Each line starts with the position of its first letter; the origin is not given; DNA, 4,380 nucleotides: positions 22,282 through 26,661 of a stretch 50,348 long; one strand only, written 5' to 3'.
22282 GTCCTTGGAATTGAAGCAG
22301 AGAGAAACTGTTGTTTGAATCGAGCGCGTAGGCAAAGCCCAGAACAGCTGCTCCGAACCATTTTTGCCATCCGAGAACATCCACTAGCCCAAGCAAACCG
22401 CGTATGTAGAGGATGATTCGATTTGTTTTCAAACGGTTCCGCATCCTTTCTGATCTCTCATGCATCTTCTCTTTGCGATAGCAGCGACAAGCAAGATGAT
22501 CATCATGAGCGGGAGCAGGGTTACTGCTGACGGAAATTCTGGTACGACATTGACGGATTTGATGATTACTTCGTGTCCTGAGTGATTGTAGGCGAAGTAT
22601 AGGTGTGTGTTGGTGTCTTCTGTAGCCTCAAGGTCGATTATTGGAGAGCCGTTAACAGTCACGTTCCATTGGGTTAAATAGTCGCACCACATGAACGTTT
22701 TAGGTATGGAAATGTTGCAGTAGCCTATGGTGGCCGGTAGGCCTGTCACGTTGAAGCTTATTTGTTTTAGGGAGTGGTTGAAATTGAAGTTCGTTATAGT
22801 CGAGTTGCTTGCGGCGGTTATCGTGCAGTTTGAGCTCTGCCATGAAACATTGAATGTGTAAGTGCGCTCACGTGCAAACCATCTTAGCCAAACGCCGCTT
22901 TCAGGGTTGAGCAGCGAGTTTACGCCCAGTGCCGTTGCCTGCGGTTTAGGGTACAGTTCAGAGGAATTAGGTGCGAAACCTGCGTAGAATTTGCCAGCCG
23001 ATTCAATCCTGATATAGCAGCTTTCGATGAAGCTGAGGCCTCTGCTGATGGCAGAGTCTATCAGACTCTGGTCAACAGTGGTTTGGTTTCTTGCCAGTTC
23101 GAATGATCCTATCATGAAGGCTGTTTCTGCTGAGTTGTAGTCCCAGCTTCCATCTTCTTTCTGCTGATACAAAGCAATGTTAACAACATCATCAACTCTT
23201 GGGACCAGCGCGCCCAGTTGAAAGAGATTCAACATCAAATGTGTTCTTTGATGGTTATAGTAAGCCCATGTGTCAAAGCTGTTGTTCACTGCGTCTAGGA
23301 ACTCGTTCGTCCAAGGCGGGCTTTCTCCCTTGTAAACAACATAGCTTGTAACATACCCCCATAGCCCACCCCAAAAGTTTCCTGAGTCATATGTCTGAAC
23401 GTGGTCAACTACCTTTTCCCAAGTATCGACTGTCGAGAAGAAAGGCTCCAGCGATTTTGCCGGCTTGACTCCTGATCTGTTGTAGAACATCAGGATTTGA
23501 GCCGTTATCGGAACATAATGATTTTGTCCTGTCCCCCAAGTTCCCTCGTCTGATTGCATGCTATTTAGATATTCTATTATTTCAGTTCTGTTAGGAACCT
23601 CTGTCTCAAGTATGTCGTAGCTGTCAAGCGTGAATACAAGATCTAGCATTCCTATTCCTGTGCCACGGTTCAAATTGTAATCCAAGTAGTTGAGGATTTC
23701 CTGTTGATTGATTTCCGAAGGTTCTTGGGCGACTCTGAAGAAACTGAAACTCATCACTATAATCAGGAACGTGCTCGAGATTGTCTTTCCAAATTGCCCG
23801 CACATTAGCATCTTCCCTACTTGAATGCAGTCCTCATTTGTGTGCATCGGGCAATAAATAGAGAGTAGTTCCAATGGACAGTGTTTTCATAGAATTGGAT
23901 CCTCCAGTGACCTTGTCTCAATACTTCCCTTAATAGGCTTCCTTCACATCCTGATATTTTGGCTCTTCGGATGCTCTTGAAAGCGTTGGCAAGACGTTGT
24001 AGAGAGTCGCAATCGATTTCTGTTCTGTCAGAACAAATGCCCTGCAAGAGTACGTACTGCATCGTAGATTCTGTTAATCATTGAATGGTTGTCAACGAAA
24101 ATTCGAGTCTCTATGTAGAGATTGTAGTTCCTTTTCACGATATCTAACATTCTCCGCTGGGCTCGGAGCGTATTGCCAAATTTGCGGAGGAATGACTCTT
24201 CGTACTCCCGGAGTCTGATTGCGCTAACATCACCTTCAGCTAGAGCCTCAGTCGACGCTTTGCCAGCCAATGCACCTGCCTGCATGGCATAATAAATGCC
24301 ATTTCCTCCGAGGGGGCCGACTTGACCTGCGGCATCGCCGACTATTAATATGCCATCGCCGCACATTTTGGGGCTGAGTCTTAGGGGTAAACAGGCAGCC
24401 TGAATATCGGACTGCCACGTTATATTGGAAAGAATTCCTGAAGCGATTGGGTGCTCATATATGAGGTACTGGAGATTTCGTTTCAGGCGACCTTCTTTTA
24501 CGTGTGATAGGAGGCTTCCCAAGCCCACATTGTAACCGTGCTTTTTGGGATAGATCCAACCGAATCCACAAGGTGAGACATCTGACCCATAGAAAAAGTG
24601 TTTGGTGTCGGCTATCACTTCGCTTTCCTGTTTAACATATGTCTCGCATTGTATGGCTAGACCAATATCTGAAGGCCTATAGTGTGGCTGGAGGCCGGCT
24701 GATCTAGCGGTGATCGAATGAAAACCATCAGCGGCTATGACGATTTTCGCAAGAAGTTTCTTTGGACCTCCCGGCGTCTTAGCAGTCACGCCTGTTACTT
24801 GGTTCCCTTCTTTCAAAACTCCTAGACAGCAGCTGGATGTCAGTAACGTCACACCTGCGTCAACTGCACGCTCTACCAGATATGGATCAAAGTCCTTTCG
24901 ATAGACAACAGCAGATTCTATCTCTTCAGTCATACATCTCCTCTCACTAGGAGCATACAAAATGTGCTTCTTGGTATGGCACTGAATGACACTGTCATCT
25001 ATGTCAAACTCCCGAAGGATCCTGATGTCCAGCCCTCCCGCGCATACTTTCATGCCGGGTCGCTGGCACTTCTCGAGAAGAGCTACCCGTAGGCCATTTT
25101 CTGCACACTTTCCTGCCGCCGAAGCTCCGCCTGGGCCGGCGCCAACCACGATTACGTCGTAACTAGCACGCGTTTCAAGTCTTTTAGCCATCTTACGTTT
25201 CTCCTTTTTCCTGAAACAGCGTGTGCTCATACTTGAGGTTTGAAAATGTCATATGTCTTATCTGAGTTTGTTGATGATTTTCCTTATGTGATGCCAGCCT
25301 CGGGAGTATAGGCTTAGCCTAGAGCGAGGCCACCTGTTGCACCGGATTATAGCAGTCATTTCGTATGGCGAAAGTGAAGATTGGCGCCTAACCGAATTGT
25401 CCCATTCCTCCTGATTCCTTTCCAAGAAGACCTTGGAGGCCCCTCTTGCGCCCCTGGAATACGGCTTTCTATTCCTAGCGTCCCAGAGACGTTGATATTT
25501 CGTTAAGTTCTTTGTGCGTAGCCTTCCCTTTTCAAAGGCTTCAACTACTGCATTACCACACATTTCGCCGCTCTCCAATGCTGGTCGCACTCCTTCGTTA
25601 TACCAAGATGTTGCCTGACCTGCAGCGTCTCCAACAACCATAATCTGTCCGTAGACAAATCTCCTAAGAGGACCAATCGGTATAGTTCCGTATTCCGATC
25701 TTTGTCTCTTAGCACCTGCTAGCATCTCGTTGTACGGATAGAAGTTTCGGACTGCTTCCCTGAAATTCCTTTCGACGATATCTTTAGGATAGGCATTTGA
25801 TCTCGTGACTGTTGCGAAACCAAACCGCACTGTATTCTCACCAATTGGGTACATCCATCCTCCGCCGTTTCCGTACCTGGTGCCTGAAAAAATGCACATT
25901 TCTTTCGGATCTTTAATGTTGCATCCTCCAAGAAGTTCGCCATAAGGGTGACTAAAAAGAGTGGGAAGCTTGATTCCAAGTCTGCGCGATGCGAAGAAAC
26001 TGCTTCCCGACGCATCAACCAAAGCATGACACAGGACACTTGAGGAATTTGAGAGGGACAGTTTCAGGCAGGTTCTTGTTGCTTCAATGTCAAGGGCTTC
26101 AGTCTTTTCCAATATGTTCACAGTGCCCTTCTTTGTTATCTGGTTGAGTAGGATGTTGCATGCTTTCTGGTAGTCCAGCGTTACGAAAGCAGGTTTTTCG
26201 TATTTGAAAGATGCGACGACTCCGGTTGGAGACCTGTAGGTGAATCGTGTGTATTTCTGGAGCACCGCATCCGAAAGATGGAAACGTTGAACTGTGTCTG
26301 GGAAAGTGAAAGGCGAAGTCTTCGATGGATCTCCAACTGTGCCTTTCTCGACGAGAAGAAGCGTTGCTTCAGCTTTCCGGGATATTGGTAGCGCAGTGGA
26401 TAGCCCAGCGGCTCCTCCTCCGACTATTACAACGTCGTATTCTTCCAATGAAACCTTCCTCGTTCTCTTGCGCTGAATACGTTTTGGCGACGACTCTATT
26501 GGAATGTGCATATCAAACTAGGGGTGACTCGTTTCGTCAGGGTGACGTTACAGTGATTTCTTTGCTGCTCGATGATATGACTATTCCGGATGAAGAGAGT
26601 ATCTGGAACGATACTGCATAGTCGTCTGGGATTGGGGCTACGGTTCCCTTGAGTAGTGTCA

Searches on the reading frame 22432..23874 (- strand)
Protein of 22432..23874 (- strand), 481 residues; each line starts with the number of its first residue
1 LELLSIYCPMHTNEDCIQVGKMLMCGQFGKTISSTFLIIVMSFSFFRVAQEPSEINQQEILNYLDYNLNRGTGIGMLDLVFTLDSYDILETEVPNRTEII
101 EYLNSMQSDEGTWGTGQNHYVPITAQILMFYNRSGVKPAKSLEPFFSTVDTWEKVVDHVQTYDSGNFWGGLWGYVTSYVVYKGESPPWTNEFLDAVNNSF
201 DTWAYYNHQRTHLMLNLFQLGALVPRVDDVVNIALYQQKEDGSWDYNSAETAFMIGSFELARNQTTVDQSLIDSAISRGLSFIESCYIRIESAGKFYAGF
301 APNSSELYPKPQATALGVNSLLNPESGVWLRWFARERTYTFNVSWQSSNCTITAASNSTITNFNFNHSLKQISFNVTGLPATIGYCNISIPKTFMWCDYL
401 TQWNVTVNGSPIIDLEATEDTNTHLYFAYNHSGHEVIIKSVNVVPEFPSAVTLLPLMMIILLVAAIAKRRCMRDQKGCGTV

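Call 19: search_protein_families(library=pfam, proteins=[window:22432-23874:-], max_evalue=0.01)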
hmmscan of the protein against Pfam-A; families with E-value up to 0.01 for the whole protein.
window:22432-23874:- (481 aa): 0 families

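Call 27: search_protein_families(library=ncbifam, proteins=[window:22432-23874:-], max_evalue=10)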
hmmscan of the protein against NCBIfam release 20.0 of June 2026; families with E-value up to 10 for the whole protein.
window:22432-23874:- (481 aa): 1 family
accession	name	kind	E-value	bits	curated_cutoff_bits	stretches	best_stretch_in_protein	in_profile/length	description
TIGR01787.1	squalene_cyclas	subfamily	0.021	13.5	322.7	2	88-114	39-66/622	squalene/oxidosqualene cyclases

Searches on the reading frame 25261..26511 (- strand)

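Call 19: search_protein_families(library=pfam, proteins=[window:25261-26511:-], max_evalue=0.01)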
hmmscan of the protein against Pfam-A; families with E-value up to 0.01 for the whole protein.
window:25261-26511:- (417 aa): 8 families
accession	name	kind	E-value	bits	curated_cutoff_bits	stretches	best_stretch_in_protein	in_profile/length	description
PF01266.30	DAO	-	1.3e-10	41.8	27.9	2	26-60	1-35/353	FAD dependent oxidoreductase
PF07992.20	Pyr_redox_2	-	7.9e-06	25.9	26.1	1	25-172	1-111/291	Pyridine nucleotide-disulphide oxidoreductase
PF03486.20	HI0933_like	-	4.5e-05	23.5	50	0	26-57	2-33/244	HI0933-like protein Rossmann domain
PF12831.13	FAD_oxidored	-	5.1e-05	23.2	27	1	26-170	1-146/416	FAD dependent oxidoreductase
PF00890.30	FAD_binding_2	-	0.0001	22.1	20.4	1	26-59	1-33/414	FAD binding domain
PF05834.18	Lycopene_cycl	-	0.0002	21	23.4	1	26-179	1-151/380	Lycopene cyclase protein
PF13738.12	Pyr_redox_3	-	0.00029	20.6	30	1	28-61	1-34/305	Pyridine nucleotide-disulphide oxidoreductase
PF01946.23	Thi4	-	0.00046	19.9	26.2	1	18-56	11-49/235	Thi4 family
